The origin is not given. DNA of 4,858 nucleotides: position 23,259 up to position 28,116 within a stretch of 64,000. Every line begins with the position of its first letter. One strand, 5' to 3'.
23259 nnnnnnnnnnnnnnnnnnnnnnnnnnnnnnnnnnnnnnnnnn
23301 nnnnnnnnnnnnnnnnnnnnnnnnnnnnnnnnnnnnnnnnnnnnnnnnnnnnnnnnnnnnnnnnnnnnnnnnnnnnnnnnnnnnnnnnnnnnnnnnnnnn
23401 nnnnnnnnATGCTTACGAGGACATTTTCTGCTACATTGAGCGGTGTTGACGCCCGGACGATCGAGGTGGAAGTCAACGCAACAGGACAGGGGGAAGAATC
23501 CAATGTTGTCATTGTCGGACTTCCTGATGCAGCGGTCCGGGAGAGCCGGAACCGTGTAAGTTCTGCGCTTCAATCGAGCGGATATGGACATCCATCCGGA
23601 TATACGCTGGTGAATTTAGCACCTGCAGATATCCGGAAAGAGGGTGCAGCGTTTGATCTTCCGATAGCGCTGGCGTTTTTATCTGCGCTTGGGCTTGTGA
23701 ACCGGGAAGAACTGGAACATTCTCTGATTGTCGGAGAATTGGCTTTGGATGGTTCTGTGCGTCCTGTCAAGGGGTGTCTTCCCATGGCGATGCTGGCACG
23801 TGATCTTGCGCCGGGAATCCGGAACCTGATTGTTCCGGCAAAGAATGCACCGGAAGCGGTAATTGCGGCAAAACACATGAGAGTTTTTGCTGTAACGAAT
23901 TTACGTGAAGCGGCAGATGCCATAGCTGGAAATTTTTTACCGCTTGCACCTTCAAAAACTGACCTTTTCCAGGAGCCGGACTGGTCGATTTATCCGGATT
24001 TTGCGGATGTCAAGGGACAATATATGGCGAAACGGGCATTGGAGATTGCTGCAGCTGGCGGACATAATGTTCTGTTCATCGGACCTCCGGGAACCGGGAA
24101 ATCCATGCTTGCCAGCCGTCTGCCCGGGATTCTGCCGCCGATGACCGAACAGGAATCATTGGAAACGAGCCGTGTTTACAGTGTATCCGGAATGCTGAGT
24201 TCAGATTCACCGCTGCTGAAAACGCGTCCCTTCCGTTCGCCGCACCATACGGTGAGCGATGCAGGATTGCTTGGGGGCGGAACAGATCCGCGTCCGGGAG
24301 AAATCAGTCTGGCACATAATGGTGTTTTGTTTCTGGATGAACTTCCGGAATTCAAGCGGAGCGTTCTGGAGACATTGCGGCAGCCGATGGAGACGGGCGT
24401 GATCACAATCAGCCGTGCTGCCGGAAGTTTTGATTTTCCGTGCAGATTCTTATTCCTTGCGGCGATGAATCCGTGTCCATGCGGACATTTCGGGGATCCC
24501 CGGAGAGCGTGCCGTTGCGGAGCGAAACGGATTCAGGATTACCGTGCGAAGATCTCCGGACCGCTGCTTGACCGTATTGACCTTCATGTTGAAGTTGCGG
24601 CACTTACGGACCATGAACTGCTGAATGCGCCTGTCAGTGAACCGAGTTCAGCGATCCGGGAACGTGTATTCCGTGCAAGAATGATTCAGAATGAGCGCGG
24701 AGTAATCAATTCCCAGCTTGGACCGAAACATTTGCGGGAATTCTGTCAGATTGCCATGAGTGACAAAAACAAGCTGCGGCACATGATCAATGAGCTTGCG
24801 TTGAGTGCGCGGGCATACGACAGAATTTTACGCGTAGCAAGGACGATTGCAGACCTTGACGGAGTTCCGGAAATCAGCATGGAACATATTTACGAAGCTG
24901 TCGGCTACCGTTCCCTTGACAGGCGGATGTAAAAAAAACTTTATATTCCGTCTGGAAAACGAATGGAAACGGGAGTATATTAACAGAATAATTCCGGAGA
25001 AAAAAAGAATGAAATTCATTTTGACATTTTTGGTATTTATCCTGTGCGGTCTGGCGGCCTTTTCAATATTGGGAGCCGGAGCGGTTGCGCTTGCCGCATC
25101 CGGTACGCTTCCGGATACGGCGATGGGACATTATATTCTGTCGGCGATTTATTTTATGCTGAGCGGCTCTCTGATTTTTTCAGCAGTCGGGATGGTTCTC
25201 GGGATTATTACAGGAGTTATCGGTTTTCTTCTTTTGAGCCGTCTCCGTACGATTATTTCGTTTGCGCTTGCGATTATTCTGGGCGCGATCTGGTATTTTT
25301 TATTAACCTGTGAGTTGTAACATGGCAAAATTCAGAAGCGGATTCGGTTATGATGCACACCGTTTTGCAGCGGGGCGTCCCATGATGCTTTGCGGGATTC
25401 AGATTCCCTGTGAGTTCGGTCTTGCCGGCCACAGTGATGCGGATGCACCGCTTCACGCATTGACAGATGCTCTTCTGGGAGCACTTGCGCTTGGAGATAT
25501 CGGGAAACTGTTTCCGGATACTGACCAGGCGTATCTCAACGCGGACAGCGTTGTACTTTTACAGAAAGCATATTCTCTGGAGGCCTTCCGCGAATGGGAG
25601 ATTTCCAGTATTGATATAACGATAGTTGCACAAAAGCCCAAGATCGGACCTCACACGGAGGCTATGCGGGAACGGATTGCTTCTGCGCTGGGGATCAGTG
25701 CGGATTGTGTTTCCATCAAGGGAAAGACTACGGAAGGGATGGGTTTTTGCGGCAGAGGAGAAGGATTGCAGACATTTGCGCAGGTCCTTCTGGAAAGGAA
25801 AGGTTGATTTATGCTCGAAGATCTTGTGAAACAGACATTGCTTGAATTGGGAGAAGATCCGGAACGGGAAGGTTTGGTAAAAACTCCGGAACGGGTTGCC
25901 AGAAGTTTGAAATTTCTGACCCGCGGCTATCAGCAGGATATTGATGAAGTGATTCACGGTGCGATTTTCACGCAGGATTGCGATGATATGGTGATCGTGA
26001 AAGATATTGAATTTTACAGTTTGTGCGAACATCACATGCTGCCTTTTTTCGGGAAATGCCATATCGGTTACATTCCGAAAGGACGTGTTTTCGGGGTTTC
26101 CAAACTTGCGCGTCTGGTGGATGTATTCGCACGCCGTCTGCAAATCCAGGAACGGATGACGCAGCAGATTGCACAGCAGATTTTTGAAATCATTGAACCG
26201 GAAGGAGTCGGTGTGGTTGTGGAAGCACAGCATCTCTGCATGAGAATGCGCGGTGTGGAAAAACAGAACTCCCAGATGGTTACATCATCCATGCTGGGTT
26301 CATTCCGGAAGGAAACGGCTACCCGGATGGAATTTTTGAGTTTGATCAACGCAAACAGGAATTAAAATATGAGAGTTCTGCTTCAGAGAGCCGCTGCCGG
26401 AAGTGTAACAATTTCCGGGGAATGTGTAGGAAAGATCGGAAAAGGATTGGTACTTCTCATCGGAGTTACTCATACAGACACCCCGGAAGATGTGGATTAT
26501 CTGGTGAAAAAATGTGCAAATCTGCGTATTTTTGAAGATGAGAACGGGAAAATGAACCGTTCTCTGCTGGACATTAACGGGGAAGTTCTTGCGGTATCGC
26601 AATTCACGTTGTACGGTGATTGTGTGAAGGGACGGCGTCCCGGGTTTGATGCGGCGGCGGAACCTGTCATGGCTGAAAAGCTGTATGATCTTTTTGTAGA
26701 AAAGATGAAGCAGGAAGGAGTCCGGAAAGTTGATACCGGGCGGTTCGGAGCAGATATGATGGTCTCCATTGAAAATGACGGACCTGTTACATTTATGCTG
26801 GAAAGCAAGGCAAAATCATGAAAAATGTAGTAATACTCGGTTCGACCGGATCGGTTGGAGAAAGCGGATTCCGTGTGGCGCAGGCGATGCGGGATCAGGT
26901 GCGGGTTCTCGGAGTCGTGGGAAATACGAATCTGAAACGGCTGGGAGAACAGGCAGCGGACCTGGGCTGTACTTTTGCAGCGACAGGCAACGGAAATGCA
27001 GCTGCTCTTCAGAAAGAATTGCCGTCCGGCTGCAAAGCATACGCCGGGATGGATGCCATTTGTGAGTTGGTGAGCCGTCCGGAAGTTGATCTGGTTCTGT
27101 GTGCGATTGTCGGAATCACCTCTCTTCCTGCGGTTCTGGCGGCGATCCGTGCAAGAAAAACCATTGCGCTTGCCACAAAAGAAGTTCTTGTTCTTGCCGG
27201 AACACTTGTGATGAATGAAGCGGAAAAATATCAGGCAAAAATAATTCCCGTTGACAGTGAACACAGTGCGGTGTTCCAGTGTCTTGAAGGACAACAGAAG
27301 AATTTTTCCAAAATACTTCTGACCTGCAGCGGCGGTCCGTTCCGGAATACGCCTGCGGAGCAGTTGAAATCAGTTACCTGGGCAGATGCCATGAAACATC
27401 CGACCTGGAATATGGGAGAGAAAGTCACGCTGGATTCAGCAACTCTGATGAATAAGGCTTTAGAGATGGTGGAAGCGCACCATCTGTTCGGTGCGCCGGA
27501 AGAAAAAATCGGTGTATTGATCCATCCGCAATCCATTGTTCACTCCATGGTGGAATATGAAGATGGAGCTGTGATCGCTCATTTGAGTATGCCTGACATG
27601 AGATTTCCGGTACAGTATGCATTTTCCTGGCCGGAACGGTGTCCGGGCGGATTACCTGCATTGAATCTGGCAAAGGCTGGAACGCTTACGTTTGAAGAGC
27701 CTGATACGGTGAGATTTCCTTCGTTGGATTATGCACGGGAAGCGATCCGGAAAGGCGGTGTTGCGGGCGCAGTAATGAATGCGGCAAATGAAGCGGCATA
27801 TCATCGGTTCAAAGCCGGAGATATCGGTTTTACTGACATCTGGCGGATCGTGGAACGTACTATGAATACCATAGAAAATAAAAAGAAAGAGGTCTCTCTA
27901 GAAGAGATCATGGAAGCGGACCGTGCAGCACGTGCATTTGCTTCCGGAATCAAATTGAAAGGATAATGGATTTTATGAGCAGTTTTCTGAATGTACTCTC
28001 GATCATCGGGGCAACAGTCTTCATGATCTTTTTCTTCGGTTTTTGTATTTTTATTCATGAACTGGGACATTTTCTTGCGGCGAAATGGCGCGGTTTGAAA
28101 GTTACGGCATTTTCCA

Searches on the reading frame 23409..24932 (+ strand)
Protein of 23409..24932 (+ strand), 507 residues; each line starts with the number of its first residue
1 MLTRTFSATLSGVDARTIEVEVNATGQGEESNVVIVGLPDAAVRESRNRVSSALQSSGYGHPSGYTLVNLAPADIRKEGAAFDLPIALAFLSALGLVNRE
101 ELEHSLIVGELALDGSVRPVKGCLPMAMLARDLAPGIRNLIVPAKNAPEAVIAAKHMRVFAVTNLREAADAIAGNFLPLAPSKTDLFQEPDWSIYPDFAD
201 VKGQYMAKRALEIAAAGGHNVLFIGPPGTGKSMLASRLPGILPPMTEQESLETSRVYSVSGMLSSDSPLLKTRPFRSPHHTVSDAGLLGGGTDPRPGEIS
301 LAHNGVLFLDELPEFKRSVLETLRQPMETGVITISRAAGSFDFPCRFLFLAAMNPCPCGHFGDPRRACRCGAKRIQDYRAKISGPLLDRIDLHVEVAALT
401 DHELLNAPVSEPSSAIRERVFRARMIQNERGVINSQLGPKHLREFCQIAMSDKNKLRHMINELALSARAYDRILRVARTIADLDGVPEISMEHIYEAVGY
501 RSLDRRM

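Call 66: search_protein_families(library=pfam, proteins=[window:23409-24932:+], max_evalue=0.0001)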
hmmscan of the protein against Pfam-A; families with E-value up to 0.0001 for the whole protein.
window:23409-24932:+ (507 aa): 6 families
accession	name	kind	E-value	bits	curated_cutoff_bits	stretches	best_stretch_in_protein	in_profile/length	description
PF01078.27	Mg_chelatase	-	3.8e-96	320.8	20.3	1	197-403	1-206/207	Magnesium chelatase, subunit ChlI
PF13541.12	ChlI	-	7.4e-37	126.4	27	1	20-146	1-121/121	Subunit ChlI of Mg-chelatase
PF13335.12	Mg_chelatase_C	-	1.3e-28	99.9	26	1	411-501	2-94/94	Magnesium chelatase, subunit ChlI C-terminal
PF00493.29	MCM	-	5.1e-09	36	23.3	1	296-394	114-202/224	MCM P-loop domain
PF07728.20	AAA_5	-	6.9e-08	33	22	1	220-357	1-125/139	AAA domain (dynein-related subfamily)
PF00158.32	Sigma54_activat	-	2.8e-05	24.3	20.2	0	210-331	14-121/168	Sigma-54 interaction domain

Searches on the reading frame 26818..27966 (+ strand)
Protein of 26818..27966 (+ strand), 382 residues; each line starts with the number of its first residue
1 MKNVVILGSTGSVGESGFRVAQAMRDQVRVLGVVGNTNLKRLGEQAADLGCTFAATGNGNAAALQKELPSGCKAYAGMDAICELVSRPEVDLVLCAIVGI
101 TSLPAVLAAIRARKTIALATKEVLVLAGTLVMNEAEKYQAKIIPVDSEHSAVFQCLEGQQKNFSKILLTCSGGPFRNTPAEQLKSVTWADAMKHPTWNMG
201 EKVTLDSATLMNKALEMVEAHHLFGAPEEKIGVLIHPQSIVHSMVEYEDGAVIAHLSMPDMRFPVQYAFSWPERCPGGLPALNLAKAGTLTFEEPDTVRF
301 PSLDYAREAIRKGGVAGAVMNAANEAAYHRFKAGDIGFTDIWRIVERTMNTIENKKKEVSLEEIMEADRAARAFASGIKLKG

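Call 67: search_protein_families(library=pfam, proteins=[window:26818-27966:+], max_evalue=0.0001)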
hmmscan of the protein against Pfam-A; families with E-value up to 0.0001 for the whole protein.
window:26818-27966:+ (382 aa): 3 families
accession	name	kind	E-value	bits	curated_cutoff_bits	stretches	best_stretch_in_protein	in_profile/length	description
PF13288.12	DXPR_C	-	4.2e-39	133.8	27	1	256-373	1-114/115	DXP reductoisomerase C-terminal domain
PF08436.17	DXP_redisom_C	-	1.8e-38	131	26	1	142-224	1-84/84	1-deoxy-D-xylulose 5-phosphate reductoisomerase C-terminal domain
PF02670.22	DXP_reductoisom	-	2.4e-28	99.9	21.7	1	4-128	1-129/129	1-deoxy-D-xylulose 5-phosphate reductoisomerase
